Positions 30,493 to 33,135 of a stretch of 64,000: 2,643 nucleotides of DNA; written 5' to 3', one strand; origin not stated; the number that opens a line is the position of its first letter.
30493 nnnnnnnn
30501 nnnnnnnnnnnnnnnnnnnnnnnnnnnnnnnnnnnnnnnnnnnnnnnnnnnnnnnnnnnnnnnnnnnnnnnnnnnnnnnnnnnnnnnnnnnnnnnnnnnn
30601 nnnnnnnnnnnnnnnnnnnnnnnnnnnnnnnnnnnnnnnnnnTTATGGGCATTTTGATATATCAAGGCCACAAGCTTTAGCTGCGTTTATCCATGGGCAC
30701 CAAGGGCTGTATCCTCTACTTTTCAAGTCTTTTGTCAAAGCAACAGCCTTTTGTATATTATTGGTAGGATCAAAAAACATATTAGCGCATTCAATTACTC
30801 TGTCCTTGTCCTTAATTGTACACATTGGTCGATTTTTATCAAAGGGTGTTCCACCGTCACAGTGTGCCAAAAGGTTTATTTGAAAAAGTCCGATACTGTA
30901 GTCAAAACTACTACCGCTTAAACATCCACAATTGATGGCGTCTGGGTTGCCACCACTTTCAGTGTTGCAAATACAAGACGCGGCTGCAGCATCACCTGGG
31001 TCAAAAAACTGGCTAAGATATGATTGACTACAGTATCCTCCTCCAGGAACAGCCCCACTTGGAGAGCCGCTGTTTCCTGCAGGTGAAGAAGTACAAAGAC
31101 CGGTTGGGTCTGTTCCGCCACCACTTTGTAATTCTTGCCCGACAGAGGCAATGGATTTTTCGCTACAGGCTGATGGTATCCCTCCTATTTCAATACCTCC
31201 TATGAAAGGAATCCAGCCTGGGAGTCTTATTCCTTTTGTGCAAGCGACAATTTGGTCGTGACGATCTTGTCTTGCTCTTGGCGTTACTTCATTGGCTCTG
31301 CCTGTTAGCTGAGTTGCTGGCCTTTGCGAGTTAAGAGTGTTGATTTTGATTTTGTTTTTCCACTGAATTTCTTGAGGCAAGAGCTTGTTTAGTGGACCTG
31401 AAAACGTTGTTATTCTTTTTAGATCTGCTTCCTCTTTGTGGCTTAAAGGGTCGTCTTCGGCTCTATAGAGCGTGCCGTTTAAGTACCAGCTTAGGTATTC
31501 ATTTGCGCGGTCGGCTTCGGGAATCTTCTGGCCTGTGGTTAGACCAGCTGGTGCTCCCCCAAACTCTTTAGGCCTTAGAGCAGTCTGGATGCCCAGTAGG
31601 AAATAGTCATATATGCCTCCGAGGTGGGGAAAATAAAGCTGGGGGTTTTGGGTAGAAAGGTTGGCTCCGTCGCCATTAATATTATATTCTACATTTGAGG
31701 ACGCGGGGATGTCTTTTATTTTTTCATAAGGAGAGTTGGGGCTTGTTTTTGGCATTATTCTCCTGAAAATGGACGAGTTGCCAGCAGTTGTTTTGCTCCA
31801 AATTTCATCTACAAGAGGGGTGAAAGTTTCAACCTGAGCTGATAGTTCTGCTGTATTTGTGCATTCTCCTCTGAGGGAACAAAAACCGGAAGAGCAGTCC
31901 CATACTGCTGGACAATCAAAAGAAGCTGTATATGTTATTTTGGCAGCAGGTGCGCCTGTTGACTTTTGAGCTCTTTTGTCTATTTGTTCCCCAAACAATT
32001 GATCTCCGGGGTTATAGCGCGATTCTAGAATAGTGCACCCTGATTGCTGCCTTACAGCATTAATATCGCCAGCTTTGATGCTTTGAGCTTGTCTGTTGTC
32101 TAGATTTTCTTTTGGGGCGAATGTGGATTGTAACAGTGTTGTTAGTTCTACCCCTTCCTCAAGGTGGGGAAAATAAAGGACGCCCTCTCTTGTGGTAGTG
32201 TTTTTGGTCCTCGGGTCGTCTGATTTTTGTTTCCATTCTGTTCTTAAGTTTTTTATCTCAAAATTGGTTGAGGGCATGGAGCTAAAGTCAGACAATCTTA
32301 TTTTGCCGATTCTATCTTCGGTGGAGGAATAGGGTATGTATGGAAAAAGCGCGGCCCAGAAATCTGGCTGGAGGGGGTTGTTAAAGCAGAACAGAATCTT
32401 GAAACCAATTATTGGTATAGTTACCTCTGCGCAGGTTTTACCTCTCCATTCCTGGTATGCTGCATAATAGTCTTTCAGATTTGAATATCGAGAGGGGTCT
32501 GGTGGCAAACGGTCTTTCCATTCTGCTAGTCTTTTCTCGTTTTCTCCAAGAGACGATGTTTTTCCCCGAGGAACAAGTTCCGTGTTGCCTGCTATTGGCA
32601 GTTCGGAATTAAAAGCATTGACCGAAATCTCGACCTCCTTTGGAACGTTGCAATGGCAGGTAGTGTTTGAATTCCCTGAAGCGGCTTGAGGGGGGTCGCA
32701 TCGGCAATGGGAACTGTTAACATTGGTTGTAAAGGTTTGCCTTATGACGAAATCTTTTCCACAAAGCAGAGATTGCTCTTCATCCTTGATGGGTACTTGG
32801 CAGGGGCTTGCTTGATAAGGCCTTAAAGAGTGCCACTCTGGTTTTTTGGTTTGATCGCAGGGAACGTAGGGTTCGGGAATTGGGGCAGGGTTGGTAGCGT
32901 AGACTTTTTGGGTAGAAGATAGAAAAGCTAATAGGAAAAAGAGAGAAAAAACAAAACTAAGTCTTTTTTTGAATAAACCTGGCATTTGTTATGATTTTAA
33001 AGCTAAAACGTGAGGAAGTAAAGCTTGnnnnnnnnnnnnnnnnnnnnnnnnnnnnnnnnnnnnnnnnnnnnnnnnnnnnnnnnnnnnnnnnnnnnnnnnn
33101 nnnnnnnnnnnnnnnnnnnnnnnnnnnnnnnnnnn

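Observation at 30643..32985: Secreted Cys-rich giant with a C-terminal VirB1-like lytic transglycosylase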

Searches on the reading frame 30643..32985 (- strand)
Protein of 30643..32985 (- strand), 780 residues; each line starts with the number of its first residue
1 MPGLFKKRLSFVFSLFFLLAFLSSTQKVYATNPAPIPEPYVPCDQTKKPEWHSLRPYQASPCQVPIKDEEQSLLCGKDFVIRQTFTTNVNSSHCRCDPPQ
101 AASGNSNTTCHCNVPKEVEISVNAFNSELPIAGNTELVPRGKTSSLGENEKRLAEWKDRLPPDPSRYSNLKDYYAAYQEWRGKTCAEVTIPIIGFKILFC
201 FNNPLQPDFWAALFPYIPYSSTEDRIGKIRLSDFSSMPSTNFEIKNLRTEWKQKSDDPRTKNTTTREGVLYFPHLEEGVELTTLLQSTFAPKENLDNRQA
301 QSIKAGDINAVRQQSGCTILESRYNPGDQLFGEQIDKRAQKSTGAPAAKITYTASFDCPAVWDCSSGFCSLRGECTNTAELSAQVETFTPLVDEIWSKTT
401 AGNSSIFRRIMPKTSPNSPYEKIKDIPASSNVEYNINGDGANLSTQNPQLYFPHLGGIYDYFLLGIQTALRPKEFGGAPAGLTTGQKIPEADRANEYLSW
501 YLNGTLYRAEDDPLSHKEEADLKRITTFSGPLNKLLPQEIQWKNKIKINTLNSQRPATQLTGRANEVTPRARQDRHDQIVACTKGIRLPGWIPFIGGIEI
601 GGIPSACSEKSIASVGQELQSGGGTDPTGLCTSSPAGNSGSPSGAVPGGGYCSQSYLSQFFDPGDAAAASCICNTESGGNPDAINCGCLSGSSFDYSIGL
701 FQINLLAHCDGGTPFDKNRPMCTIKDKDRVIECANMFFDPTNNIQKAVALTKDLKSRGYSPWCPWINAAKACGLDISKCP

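Call 3: search_protein_families(library=pfam, proteins=[window:30643-32985:-], max_evalue=0.1)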
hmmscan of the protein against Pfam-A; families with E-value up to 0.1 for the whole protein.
window:30643-32985:- (780 aa): 2 families
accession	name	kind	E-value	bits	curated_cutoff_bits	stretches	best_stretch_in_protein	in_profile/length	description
PF18896.5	SLT_3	-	9.5e-06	26.4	27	1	661-762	9-87/89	Lysozyme like domain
PF01464.25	SLT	-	0.022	14.8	21.3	0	671-706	19-46/117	Transglycosylase SLT domain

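Call 7: find_homologous_proteins(query=window:30646-32985:-, max_evalue=0.001)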
Query window:30646-32985:- (780 aa): 239 proteins with E <= 0.001 among 8000 candidates; the best 120 are listed.
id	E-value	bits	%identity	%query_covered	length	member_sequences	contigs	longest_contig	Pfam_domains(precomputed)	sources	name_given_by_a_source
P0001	0.0e+0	1839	100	100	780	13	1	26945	-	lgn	-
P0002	0.0e+0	1360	77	96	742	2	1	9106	-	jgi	-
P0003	0.0e+0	1308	71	98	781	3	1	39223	PF18896.6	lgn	-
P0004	0.0e+0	1113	64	97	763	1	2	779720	PF18896.6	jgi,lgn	jgi:hypothetical protein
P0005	0.0e+0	1087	73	81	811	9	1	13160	-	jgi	jgi:hypothetical protein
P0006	0.0e+0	1012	68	80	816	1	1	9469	-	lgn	-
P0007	7.1e-222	757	55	78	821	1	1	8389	-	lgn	-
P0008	3.7e-213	728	53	82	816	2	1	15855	-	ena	-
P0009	2.0e-207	709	54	79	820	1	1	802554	-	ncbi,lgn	-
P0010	5.2e-202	691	53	76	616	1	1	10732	-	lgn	-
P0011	1.2e-198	680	59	64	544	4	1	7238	-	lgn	-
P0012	9.1e-175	601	47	79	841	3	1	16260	-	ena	-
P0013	1.9e-172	594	46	78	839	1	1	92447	-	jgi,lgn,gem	-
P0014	1.3e-149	518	44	77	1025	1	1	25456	-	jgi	-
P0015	1.8e-149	518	46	75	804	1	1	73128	-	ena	-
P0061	1.2e-77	280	35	24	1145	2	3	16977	PF09992.15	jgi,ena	jgi:hypothetical protein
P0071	2.3e-74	269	33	43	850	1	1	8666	-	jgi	jgi:hypothetical protein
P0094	5.7e-69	251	33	44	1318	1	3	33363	-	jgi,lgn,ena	-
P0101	1.5e-67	247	36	41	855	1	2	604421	-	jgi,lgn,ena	jgi:hypothetical protein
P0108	3.7e-66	242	33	45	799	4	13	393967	-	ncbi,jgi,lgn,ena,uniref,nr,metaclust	ncbi:hypothetical protein A2V97_03470 [Candidatus Woesebacteria bacterium RBG_16_42_24]|uniref:Uncha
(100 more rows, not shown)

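Call 8: search_solved_structures(query=window:30646-32985:-, max_evalue=10, show_alignments=3)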
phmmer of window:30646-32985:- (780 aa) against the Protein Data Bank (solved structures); distinct sequences matched with E-value up to 10: 2.
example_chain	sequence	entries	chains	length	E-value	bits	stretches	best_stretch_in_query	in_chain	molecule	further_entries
4yep_A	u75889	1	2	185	1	10.8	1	240-270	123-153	Laminin subunit alpha-2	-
4yeq_U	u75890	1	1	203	1.2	10.6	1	240-270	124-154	Laminin subunit alpha-2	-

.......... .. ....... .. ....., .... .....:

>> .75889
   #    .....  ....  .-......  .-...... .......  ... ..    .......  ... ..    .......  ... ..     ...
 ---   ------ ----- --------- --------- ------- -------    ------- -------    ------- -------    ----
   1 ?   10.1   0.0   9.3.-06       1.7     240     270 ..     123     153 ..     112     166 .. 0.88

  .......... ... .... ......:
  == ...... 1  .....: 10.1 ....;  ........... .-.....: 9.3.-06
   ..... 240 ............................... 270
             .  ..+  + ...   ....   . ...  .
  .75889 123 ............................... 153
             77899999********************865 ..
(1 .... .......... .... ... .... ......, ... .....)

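Call 15: search_protein_families(library=pfam, proteins=[P0094, P0061, P0014], max_evalue=0.1)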
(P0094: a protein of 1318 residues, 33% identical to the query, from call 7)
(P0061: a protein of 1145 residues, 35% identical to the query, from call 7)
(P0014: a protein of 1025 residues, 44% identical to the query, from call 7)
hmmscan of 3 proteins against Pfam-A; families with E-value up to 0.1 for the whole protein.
P0094 (1318 aa): 1 family
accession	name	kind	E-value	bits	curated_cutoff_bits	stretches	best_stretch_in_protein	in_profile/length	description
PF15892.11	BNR_4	-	0.00049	20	27.3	1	764-960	3-170/272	BNR repeat-containing family member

P0061 (1145 aa): 2 families
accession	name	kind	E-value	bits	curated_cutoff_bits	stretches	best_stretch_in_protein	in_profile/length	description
PF09992.14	NAGPA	-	2.4e-33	116.2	25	1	97-268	2-168/169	Phosphodiester glycosidase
PF18896.5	SLT_3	-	3.6e-06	27.8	27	1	1022-1132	10-88/89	Lysozyme like domain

P0014 (1025 aa): 0 families

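Call 19: search_protein_families(library=ncbifam, proteins=[window:30646-32985:-], max_evalue=0.01)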
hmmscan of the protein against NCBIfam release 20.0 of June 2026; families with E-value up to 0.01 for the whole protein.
window:30646-32985:- (780 aa): 0 families

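Call 24: find_encoding_contigs(protein=P0108, flank=10000, max_places=2)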
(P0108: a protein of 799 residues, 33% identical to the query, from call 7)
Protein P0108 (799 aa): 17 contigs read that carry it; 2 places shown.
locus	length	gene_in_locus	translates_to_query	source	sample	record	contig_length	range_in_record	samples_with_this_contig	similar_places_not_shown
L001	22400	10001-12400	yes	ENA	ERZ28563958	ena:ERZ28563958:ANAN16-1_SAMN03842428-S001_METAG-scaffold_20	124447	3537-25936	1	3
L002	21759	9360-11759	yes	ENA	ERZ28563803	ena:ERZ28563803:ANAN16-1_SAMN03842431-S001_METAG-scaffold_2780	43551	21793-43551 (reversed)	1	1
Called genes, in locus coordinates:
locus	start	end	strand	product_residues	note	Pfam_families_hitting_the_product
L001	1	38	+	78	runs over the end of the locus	PF01541:GIY-YIG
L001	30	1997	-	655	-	-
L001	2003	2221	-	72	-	PF18901:DUF5657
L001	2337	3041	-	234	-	PF03703:bPH_2 (faint)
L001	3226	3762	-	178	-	-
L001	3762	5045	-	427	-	-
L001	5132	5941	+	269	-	PF18895:T4SS_pilin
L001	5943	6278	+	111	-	PF18895:T4SS_pilin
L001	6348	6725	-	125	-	PF05635:23S_rRNA_IVP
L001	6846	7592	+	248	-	PF01255:Prenyltransf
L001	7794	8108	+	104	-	PF18895:T4SS_pilin (weak)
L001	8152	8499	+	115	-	-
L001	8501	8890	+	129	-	-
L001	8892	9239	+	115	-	PF18895:T4SS_pilin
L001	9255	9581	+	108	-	PF18895:T4SS_pilin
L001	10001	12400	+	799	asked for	-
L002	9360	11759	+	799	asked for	-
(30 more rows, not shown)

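Call 25: find_encoding_contigs(protein=P0009, flank=10000, max_places=2)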
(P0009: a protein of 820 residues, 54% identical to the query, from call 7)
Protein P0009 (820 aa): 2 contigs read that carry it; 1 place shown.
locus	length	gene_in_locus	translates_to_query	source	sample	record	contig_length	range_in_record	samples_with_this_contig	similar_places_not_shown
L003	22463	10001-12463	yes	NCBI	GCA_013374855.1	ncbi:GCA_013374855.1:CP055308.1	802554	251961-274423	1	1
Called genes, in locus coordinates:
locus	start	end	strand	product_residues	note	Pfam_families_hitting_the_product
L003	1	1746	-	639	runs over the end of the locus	-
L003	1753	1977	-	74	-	PF18901:DUF5657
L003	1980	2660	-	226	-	-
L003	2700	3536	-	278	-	PF08245:Mur_ligase_M, PF02875:Mur_ligase_C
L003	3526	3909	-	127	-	PF08245:Mur_ligase_M (weak)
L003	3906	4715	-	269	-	-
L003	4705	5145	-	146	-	-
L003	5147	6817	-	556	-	PF08486:SpoIID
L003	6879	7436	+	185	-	PF18895:T4SS_pilin (weak)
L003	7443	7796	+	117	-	PF18895:T4SS_pilin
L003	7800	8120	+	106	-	PF18895:T4SS_pilin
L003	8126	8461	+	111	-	-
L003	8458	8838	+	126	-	-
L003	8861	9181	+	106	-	-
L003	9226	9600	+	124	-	PF18895:T4SS_pilin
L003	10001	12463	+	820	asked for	-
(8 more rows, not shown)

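Call 29: predict_structure(alignment_id=A1)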
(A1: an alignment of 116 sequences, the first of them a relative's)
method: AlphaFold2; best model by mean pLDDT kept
length: 780 residues; sequences in the alignment: 116
mean_pLDDT: 69.9   pTM: 0.62
mean pLDDT of the five models: 69.9, 69.1, 68.7, 67.1, 66.1
residues with pLDDT >= 90: 252; 70-90: 154; 50-70: 149; < 50: 225
segments of 3 or more residues with pLDDT < 50: 25-32, 139-150, 217-220, 480-482, 491-514, 526-556, 558-585, 599-650, 676-681, 687-698, 712-726, 761-767, 769-780
pLDDT, mean of each block of 10 residues (from residue 1): 67 85 50 67 75 68 82 94 97 93 88 98 94 62 40 64 85 90 91 90 77 54 84 91 95 92 95 89 88 88 95 89 87 90 96 97 92 96 97 96 94 90 96 97 97 95 83 59 53 42 33 55 45 32 42 46 40 39 51 54 40 35 36 34 35 59 61 49 47 43 54 44 46 53 58 56 47 42
secondary structure, 60 per line:
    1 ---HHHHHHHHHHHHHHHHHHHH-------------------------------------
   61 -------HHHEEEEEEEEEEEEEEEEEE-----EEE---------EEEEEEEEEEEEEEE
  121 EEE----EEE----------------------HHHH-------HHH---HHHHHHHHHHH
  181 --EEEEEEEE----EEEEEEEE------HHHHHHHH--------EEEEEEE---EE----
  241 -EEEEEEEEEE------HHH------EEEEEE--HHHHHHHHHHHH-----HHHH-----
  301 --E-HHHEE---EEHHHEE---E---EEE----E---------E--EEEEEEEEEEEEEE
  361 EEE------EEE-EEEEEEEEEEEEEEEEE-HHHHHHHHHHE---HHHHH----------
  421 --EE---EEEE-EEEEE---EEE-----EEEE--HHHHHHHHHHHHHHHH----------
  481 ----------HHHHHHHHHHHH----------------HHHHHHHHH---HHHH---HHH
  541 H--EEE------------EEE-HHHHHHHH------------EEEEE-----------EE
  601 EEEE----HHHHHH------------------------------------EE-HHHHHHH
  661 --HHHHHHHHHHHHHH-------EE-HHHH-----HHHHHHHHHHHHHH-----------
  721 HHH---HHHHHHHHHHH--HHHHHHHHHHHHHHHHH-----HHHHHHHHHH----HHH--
elements in order (helices of 4 or more, strands of 3 or more residues): H4-23 E71-88 E94-96 E106-123 E128-130 H153-156 H170-180 E183-190 E195-202 H209-216 E225-231 E242-251 E267-272 H275-286 H292-295 E327-329 E347-363 E370-372 E374-390 H392-401 H406-410 E428-431 E433-437 E441-443 E449-452 H455-470 H491-502 H519-527 H531-534 H538-541 E544-546 E559-561 H563-570 E583-587 E599-604 H609-614 H654-660 H663-676 H687-690 H696-709 H727-737 H740-756 H762-771

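Call 43: find_encoding_contigs(protein=P0001, flank=2000, max_places=2)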
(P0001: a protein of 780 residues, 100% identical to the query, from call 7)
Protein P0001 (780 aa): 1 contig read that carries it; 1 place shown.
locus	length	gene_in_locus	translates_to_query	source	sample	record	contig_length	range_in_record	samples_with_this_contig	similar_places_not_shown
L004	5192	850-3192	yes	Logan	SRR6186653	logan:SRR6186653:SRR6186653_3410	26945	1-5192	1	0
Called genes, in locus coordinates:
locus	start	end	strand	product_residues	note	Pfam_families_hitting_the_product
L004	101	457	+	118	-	PF18895:T4SS_pilin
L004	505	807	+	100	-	PF18895:T4SS_pilin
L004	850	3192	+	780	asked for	-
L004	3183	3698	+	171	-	-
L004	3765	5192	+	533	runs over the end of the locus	-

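Call 64: find_related_loci(query=A1, collection=genome_contigs, flank=10000)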
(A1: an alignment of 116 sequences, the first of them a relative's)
Query A1 (780 aa) in genome_contigs; peptide patterns used: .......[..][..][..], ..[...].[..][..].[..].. (x = any residue, [..] = any of these).
111 stretches matched a pattern; 83 encode a relative of the query (tblastn E <= 1e-3); the best 80 are kept; 80 distinct loci.
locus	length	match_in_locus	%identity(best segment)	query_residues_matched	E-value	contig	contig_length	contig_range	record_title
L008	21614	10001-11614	38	10-615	4e-57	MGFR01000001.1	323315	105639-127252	MAG: Candidatus Woesebacteria bacterium RBG_13_46_13 RBG_13_scaffold_102, whole genome shotgun sequence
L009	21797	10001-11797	37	7-607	3e-57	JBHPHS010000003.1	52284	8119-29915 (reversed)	Patescibacteria group bacterium isolate SAG AM-312-A20 AM-312-A20_NODE_3, whole genome shotgun sequence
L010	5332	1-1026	35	157-492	2e-56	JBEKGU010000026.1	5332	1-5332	MAG: Candidatus Microgenomates bacterium isolate SPRUCE 260 SPRUCE_260_26, whole genome shotgun sequence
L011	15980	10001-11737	32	40-586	3e-55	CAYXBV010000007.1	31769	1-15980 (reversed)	MAG TPA_asm: uncultured Gammaproteobacteria bacterium isolate SRP191223_co1_10 genome assembly, contig: NODE_1082_length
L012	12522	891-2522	37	34-584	1e-54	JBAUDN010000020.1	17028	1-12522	MAG: Microgenomates group bacterium isolate MFD13099_ilm_asm_bin3 k127_8244, whole genome shotgun sequence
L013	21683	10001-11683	34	34-589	1e-53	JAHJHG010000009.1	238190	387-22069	MAG: Patescibacteria group bacterium isolate Modern_marine_planktonic.mb.16 Modern_marine_plan.mb.16_k141_790344, whole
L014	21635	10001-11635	37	5-612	2e-53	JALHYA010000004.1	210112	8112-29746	MAG: Patescibacteria group bacterium isolate PFL142 seq_379968, whole genome shotgun sequence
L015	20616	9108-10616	37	35-591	2e-52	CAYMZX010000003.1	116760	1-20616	MAG TPA_asm: uncultured Gammaproteobacteria bacterium isolate SRP231805_co4_134 genome assembly, contig: k141_188206, wh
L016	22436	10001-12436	32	1-774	1e-50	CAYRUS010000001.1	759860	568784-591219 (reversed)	MAG TPA_asm: uncultured Gammaproteobacteria bacterium isolate SRP144015_co1_9 genome assembly, contig: NODE_2_length_759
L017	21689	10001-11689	34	48-589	6e-50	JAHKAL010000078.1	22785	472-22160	MAG: Patescibacteria group bacterium isolate Undefined_mixed_planktonic.mb.4 Undefined_mixed_pla.mb.4_k141_1344592, whol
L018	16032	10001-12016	31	33-492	2e-50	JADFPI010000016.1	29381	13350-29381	MAG: Patescibacteria group bacterium isolate B72T1L10 B72T1L10_NODE1890, whole genome shotgun sequence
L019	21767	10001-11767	35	5-588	5e-50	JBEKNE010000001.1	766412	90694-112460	MAG: Candidatus Microgenomates bacterium isolate SPRUCE 40 SPRUCE_40_1, whole genome shotgun sequence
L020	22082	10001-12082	35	27-774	6e-49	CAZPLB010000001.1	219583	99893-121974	MAG TPA_asm: uncultured Gammaproteobacteria bacterium isolate SRP200132_co2_495 genome assembly, contig: NODE_5_length_2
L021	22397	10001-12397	34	8-774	1e-48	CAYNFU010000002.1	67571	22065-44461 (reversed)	MAG TPA_asm: uncultured Gammaproteobacteria bacterium isolate SRP050083_co2_220 genome assembly, contig: NODE_146_length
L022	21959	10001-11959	35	7-585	1e-47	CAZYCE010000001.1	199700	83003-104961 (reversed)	MAG TPA_asm: uncultured Gammaproteobacteria bacterium isolate binchicken_co220_61 genome assembly, contig: NODE_7_length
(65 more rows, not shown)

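Call 74: search_protein_families(library=phrogs, proteins=[window:30646-32985:-], max_evalue=0.01)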
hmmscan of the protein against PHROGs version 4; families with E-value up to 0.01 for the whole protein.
window:30646-32985:- (780 aa): 0 families
